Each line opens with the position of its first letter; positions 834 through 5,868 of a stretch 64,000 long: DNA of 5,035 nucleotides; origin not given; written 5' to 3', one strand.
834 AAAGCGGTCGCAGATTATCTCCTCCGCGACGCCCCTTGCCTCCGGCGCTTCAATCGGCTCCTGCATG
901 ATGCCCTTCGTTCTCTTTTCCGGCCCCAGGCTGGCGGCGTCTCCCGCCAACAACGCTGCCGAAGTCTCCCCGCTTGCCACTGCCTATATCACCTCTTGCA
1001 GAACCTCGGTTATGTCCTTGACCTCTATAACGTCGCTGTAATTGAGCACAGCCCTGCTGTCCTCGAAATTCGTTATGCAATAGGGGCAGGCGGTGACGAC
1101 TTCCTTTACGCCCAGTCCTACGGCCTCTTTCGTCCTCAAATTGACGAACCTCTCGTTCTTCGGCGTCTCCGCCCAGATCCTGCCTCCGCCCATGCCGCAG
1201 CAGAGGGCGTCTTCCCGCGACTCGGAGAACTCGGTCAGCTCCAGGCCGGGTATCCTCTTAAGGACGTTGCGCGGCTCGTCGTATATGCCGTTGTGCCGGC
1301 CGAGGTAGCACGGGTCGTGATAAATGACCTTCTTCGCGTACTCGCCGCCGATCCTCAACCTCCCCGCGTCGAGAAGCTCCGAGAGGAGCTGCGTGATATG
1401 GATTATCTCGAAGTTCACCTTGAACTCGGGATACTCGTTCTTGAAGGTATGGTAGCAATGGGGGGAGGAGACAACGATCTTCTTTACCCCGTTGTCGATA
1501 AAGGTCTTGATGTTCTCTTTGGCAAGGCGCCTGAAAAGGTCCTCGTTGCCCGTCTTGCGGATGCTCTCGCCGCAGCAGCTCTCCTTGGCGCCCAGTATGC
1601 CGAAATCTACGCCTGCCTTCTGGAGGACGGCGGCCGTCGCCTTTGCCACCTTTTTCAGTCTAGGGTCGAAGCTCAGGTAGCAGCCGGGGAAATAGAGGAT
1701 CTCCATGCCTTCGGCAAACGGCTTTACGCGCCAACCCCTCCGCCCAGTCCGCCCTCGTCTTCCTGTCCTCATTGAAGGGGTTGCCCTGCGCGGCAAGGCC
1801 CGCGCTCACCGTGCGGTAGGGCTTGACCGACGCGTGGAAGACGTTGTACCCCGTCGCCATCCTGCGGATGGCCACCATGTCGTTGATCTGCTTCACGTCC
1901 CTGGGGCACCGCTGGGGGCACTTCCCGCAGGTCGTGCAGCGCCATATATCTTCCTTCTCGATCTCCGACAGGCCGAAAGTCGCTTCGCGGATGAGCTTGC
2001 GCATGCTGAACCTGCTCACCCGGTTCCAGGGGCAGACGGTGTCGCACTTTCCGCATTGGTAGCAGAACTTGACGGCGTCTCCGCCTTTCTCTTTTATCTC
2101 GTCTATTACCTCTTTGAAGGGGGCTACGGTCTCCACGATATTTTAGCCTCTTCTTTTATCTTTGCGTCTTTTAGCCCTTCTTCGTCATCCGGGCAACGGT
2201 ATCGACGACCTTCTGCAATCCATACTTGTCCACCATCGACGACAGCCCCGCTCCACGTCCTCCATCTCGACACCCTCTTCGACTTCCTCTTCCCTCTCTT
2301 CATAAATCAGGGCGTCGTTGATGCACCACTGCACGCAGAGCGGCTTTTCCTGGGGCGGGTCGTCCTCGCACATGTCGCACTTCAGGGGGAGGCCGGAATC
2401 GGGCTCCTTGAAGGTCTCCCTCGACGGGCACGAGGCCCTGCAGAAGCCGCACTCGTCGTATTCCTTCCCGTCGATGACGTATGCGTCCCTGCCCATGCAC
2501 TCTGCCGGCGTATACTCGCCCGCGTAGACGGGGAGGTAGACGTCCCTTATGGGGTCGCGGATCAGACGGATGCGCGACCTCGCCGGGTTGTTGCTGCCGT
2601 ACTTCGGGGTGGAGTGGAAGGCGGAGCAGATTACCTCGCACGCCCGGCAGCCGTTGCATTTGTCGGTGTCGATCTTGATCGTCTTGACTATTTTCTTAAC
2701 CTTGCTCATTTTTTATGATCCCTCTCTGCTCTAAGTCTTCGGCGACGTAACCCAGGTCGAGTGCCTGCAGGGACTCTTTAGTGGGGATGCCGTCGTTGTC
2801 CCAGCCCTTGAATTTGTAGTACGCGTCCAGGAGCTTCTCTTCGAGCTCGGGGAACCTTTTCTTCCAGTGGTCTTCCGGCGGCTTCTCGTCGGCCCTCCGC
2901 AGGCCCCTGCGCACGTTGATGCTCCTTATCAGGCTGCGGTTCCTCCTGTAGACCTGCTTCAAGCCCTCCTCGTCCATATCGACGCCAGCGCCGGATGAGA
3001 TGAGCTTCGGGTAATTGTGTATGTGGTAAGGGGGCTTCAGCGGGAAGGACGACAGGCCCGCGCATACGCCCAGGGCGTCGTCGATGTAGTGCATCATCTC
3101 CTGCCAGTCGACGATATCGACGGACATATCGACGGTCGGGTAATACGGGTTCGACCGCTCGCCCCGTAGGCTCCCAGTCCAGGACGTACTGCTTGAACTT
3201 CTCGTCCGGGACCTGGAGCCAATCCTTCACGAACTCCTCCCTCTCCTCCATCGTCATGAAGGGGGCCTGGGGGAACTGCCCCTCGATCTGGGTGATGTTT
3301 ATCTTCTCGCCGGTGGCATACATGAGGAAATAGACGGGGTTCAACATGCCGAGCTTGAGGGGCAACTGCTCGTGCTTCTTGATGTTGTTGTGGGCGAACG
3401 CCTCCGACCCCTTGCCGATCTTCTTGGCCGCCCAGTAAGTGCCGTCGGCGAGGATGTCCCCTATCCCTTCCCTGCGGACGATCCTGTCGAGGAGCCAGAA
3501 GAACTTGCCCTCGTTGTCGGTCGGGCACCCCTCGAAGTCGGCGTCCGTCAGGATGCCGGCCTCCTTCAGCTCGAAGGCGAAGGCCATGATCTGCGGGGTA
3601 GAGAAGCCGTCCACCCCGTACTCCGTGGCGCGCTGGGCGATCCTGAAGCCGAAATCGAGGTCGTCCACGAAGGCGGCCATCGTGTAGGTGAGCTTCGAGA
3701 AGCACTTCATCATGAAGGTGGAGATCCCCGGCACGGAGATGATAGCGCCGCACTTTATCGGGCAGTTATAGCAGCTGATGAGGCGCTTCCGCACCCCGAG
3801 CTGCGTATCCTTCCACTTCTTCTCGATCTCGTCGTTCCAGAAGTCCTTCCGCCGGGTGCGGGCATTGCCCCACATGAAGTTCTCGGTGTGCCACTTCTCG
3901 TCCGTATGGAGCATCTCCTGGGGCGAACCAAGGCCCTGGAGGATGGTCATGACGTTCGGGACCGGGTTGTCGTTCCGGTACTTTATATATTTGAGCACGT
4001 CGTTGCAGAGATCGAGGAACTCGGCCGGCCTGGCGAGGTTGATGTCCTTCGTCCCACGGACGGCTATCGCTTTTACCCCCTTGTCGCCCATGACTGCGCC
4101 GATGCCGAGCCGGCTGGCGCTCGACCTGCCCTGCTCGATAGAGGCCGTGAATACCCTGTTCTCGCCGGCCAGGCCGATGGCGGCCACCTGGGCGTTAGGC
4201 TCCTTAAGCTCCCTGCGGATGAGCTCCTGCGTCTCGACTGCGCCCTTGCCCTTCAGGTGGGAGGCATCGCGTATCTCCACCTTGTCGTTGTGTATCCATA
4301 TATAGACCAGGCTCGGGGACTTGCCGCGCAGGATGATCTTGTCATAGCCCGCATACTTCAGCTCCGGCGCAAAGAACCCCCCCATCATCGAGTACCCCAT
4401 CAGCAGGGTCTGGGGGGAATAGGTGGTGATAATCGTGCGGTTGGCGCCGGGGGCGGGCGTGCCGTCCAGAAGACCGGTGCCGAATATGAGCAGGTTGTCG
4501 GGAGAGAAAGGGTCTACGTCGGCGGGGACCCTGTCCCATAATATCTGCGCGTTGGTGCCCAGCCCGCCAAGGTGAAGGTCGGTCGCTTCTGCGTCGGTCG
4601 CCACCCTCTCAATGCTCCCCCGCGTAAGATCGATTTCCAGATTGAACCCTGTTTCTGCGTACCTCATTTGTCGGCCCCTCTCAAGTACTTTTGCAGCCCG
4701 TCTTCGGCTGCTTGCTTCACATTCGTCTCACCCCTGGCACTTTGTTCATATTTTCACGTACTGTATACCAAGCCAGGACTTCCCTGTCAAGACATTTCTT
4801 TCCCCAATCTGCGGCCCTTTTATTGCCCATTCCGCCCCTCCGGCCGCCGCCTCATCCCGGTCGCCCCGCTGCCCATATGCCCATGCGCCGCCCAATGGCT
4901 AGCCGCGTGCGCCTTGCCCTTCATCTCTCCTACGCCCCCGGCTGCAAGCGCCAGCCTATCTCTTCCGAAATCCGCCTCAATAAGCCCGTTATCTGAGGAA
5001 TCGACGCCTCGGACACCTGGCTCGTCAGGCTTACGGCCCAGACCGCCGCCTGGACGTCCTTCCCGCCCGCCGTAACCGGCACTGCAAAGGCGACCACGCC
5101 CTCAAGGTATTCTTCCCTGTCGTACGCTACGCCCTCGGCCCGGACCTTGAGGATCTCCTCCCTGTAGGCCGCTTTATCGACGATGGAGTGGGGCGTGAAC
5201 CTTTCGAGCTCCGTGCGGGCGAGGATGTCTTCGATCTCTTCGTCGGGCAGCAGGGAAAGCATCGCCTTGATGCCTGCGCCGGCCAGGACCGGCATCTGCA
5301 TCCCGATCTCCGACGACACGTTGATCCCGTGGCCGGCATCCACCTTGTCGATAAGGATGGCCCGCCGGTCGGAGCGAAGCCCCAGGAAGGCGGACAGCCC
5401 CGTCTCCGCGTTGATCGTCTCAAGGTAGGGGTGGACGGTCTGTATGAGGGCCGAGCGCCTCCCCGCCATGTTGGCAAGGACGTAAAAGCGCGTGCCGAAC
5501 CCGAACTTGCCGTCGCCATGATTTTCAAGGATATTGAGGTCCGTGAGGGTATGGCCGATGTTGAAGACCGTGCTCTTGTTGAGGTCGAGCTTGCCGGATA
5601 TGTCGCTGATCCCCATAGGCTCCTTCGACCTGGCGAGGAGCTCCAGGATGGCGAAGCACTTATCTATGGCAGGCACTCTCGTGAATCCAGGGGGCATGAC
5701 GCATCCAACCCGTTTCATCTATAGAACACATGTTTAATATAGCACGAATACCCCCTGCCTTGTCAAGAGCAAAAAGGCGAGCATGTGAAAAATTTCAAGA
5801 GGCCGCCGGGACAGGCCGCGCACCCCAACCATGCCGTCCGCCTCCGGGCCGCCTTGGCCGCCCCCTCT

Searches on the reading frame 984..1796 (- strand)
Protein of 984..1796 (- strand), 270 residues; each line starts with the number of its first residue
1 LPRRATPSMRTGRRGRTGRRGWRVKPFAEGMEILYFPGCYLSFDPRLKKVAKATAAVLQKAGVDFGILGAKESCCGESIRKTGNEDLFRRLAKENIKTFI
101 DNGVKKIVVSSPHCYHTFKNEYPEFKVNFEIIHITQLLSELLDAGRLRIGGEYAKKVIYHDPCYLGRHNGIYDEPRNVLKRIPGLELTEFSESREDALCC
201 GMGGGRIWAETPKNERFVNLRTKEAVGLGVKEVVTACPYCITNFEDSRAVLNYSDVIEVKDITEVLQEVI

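Call 40: search_protein_families(library=pfam, proteins=[window:984-1796:-], max_evalue=0.000001)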
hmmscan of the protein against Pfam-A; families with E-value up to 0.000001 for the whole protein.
window:984-1796:- (270 aa): 1 family
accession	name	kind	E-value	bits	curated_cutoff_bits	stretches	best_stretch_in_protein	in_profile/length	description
PF02754.22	CCG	-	5.9e-39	132.5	20.6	2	33-119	1-85/85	Cysteine-rich domain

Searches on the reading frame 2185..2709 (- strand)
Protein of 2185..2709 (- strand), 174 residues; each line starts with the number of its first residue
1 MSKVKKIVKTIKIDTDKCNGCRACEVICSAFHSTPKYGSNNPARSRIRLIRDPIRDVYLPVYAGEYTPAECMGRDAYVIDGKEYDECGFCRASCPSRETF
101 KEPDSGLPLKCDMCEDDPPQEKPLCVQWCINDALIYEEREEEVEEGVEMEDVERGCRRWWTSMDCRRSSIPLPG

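Call 40: search_protein_families(library=pfam, proteins=[window:2185-2709:-], max_evalue=0.000001)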
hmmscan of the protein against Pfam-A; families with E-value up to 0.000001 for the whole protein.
window:2185-2709:- (174 aa): 0 families

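Call 70: find_encoding_contigs(protein=window:2185-2709:-, flank=10000, max_places=4)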
Protein window:2185-2709:- (174 aa): no gene with exactly this product is on record in the collection.

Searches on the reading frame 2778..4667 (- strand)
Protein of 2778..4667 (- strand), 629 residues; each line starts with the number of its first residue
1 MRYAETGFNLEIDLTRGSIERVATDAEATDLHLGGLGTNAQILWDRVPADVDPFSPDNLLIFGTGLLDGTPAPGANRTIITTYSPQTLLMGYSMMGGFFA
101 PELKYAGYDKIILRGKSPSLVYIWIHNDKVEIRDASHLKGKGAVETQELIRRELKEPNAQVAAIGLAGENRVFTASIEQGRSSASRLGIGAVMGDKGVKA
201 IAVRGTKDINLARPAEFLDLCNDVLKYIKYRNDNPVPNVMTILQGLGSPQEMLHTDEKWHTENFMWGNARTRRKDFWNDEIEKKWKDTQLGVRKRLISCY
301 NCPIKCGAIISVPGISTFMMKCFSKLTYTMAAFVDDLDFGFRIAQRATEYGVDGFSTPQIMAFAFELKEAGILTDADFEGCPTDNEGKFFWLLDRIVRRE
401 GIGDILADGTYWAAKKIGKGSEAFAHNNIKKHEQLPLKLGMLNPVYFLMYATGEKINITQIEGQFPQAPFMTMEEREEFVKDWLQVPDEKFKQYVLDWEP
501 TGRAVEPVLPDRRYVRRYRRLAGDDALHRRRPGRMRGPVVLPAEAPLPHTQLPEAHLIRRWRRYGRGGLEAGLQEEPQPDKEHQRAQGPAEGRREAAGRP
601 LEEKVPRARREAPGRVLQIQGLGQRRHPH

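Call 40: search_protein_families(library=pfam, proteins=[window:2778-4667:-], max_evalue=0.000001)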
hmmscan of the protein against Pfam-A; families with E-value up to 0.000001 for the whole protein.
window:2778-4667:- (629 aa): 2 families
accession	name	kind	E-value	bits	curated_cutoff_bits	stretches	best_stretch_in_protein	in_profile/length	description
PF02730.20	AFOR_N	-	3.8e-69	232.9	29.8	1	10-206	4-199/199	Aldehyde ferredoxin oxidoreductase, N-terminal domain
PF01314.23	AFOR_C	-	6.2e-34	118.2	27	1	237-462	14-235/385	Aldehyde ferredoxin oxidoreductase, domains 2 & 3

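Call 69: find_encoding_contigs(protein=window:2778-4667:-, flank=10000, max_places=4)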
Protein window:2778-4667:- (629 aa): no gene with exactly this product is on record in the collection.

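Call 71: find_homologous_proteins(query=window:2778-4667:-, max_evalue=1e-100)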
Query window:2778-4667:- (629 aa): 7708 proteins with E <= 1e-100 among 8000 candidates; the best 120 are listed.
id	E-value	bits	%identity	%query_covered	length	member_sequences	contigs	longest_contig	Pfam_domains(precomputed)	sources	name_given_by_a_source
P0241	0.0e+0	1471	100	100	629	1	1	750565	PF02730.21,PF01314.24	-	-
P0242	0.0e+0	1160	97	81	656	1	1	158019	PF02730.21,PF01314.24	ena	-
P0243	0.0e+0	1130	94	81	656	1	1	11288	PF02730.21,PF01314.24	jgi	jgi:benzoyl-CoA reductase subunit BamB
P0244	0.0e+0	1121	94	81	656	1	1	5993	PF02730.21,PF01314.24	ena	-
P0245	0.0e+0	1119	94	81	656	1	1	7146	PF02730.21,PF01314.24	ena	-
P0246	0.0e+0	1118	94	81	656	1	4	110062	PF02730.21,PF01314.24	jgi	jgi:benzoyl-CoA reductase subunit BamB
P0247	0.0e+0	1117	94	81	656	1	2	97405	PF02730.21,PF01314.24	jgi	jgi:benzoyl-CoA reductase subunit BamB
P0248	0.0e+0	1090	90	81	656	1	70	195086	PF02730.21,PF01314.24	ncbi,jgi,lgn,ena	ncbi:MAG: aldehyde ferredoxin oxidoreductase N-terminal domain-containing protein [Syntrophorhabdale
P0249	0.0e+0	1090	90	81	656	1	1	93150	PF02730.21,PF01314.24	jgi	-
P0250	0.0e+0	1087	90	81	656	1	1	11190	PF02730.21,PF01314.24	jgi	-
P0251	0.0e+0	1086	90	81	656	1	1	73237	PF02730.21,PF01314.24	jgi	-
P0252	0.0e+0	1079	89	81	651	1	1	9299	PF02730.21,PF01314.24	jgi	jgi:benzoyl-CoA reductase subunit BamB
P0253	0.0e+0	1077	88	81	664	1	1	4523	PF02730.21,PF01314.24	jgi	jgi:benzoyl-CoA reductase subunit BamB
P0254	0.0e+0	1073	89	81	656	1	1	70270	PF02730.21,PF01314.24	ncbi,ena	-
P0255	0.0e+0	1073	89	81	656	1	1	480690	PF02730.21,PF01314.24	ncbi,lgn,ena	-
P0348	0.0e+0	1050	87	81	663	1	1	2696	PF02730.21,PF01314.24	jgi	jgi:benzoyl-CoA reductase subunit BamB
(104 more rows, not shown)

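Call 72: find_encoding_contigs(protein=P0242, flank=10000, max_places=2)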
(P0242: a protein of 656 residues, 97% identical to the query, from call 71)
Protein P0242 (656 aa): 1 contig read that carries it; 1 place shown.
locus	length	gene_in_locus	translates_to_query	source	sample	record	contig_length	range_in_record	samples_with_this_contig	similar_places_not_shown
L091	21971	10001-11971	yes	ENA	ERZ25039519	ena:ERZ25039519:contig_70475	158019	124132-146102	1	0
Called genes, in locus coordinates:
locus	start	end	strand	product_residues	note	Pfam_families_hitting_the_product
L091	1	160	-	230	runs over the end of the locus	PF01048:PNP_UDP_1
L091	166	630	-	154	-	PF12826:HHH_2, PF00533:BRCT, PF16589:BRCT_2 (weak), PF12738:PTCB-BRCT (weak)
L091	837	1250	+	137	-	-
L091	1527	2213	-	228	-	PF22745:Nlig-Ia, PF01653:DNA_ligase_aden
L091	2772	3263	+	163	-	PF00390:malic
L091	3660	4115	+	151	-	PF03949:Malic_M (weak)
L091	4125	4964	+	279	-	PF05681:Fumerase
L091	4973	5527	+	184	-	PF05683:Fumerase_C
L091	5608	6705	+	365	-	PF01658:Inos-1-P_synth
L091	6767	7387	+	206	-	PF01066:CDP-OH_P_transf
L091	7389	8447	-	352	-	PF04551:GcpE, PF26540:GcpE_C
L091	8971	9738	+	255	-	PF09339:HTH_IclR, PF01614:IclR_C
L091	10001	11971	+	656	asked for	PF02730:AFOR_N, PF01314:AFOR_C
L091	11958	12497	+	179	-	PF12837:Fer4_6 (weak)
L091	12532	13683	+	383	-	PF13484:Fer4_16 (faint), PF25160:LdpA_Fe-S-bd (faint), PF12838:Fer4_7 (weak), PF13183:Fer4_8, PF13187:Fer4_9, PF13237:Fer4_10, PF13534:Fer4_17, PF02754:CCG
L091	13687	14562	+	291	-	PF02634:FdhD-NarQ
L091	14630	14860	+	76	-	PF01946:Thi4 (weak), PF07992:Pyr_redox_2 (weak), PF00890:FAD_binding_2, PF01134:GIDA (weak), PF01266:DAO (weak), PF12831:FAD_oxidored, PF13450:NAD_binding_8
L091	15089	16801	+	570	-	PF07992:Pyr_redox_2, PF13738:Pyr_redox_3 (faint), PF03486:HI0933_like (faint), PF00890:FAD_binding_2 (weak), PF01266:DAO (weak), PF12831:FAD_oxidored (weak), PF13450:NAD_binding_8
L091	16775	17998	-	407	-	PF13407:Peripla_BP_4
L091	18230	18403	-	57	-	-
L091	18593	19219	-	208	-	PF14031:D-ser_dehydrat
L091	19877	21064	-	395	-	PF01168:Ala_racemase_N, PF14031:D-ser_dehydrat (weak)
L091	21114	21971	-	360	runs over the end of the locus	PF01168:Ala_racemase_N, PF14031:D-ser_dehydrat (weak)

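Call 73: find_encoding_contigs(protein=P0248, flank=10000, max_places=3)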
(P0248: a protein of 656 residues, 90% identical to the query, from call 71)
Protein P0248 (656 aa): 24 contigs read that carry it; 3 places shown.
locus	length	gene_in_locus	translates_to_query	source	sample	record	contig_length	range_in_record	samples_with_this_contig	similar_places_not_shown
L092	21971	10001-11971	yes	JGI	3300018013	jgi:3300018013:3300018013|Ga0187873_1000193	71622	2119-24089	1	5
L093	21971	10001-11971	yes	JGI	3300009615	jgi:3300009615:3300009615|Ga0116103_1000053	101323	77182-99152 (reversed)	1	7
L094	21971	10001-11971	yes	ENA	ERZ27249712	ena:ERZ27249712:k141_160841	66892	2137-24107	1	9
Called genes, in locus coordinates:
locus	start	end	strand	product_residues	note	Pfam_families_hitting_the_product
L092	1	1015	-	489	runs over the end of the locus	PF00535:Glycos_transf_2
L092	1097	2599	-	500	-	PF07238:PilZ (weak), PF00158:Sigma54_activat, PF14532:Sigma54_activ_2, PF07728:AAA_5 (faint), PF25601:AAA_lid_14, PF02954:HTH_8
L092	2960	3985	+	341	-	-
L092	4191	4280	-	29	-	-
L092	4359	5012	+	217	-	PF00196:GerE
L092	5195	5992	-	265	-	PF00561:Abhydrolase_1 (faint), PF12146:Hydrolase_4, PF12697:Abhydrolase_6 (faint)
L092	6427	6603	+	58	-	-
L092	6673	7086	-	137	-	PF12172:zf-ChsH2, PF01796:OB_ChsH2_C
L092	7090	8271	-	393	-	PF00108:Thiolase_N, PF00109:ketoacyl-synt (faint), PF02803:Thiolase_C, PF22691:Thiolase_C_1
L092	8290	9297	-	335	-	PF02618:YceG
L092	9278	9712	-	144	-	PF03652:RuvX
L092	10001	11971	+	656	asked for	PF02730:AFOR_N, PF01314:AFOR_C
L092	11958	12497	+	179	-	PF12837:Fer4_6 (weak)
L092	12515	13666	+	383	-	PF13484:Fer4_16 (faint), PF25160:LdpA_Fe-S-bd (faint), PF12838:Fer4_7 (weak), PF13183:Fer4_8, PF13187:Fer4_9, PF13237:Fer4_10 (weak), PF13534:Fer4_17, PF02754:CCG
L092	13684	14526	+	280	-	PF02634:FdhD-NarQ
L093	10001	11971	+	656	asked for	PF02730:AFOR_N, PF01314:AFOR_C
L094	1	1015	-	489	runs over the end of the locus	PF00535:Glycos_transf_2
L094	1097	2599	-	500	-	PF07238:PilZ (weak), PF00158:Sigma54_activat, PF14532:Sigma54_activ_2, PF07728:AAA_5 (faint), PF25601:AAA_lid_14, PF02954:HTH_8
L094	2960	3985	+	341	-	-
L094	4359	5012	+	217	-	PF00196:GerE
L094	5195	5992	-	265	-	PF00561:Abhydrolase_1 (faint), PF12146:Hydrolase_4, PF12697:Abhydrolase_6 (faint)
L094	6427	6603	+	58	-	-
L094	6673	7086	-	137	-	PF12172:zf-ChsH2, PF01796:OB_ChsH2_C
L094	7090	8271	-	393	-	PF00108:Thiolase_N, PF00109:ketoacyl-synt (faint), PF02803:Thiolase_C, PF22691:Thiolase_C_1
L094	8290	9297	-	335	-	PF02618:YceG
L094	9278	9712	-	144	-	PF03652:RuvX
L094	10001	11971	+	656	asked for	PF02730:AFOR_N, PF01314:AFOR_C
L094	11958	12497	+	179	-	PF12837:Fer4_6 (weak)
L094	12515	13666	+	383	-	PF13484:Fer4_16 (faint), PF25160:LdpA_Fe-S-bd (faint), PF12838:Fer4_7 (weak), PF13183:Fer4_8, PF13187:Fer4_9, PF13237:Fer4_10 (weak), PF13534:Fer4_17, PF02754:CCG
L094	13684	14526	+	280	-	PF02634:FdhD-NarQ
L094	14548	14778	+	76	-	PF07992:Pyr_redox_2 (weak), PF01946:Thi4 (weak), PF00890:FAD_binding_2 (weak), PF01266:DAO (weak), PF12831:FAD_oxidored, PF13450:NAD_binding_8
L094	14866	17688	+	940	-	PF07992:Pyr_redox_2, PF00890:FAD_binding_2 (weak), PF01266:DAO (weak), PF07992:Pyr_redox_2 (weak), PF12831:FAD_oxidored, PF13450:NAD_binding_8, PF14697:Fer4_21 (weak), PF12838:Fer4_7 (weak), +2 more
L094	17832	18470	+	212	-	PF02662:FlpD, PF21476:PF0610-like_N (faint), PF01022:HTH_5 (weak)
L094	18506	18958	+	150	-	PF01257:2Fe-2S_thioredx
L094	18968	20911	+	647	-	PF01257:2Fe-2S_thioredx, PF01512:Complex1_51K, PF10531:SLBB (weak), PF00037:Fer4 (faint), PF10589:NADH_4Fe-4S, PF13237:Fer4_10 (weak), PF14697:Fer4_21, PF13187:Fer4_9 (weak), +2 more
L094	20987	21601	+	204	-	PF00111:Fer2, PF13510:Fer2_4, PF00037:Fer4 (faint), PF13237:Fer4_10 (faint), PF22117:Fer4_Nqo3 (weak), PF12838:Fer4_7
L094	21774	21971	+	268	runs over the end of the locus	PF08668:HDOD, PF01966:HD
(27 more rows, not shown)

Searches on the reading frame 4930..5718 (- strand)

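Call 40: search_protein_families(library=pfam, proteins=[window:4930-5718:-], max_evalue=0.000001)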
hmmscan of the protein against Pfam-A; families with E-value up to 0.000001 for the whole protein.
window:4930-5718:- (262 aa): 2 families
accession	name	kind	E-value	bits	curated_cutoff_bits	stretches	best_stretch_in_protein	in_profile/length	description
PF01614.24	IclR_C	-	3.4e-32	111.8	24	1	89-254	7-172/174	Bacterial transcriptional regulator IclR C-terminal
PF09339.16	HTH_IclR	-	8.5e-11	41.9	22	1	17-66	1-50/52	IclR helix-turn-helix domain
